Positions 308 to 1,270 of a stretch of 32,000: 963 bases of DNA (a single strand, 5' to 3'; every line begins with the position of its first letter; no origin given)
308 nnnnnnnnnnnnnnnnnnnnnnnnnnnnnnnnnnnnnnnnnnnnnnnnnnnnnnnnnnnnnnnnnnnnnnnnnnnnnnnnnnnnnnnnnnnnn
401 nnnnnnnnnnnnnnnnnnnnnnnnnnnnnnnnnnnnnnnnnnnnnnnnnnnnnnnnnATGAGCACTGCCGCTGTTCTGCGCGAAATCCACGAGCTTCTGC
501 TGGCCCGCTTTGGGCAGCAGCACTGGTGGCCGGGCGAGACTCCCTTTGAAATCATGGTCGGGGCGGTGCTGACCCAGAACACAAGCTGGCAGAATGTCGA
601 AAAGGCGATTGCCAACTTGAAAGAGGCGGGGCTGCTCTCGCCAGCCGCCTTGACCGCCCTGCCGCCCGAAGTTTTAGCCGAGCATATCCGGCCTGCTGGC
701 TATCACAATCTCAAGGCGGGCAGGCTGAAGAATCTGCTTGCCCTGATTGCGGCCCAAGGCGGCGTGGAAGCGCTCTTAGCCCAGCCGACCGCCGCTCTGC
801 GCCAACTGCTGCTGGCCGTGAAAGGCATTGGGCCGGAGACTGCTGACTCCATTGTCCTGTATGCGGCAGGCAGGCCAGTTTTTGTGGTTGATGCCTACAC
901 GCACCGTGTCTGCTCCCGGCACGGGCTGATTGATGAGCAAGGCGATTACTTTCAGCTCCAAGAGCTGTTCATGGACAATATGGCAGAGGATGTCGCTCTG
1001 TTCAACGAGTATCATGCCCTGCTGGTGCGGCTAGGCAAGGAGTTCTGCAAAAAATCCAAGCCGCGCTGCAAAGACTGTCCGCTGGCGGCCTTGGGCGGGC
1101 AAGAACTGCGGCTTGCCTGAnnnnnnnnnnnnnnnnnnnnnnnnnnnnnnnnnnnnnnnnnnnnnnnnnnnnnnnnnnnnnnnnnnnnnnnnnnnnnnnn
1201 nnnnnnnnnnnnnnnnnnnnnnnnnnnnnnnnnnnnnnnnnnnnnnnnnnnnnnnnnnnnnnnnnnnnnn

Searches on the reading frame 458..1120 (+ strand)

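Call 95: search_protein_families(library=pfam, proteins=[window:458-1120:+], max_evalue=0.0001)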
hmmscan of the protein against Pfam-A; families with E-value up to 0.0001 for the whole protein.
window:458-1120:+ (220 aa): 1 family
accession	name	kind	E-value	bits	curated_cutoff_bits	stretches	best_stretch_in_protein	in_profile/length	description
PF00730.31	HhH-GPD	-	9e-18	65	26.2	1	34-173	1-104/108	HhH-GPD superfamily base excision DNA repair protein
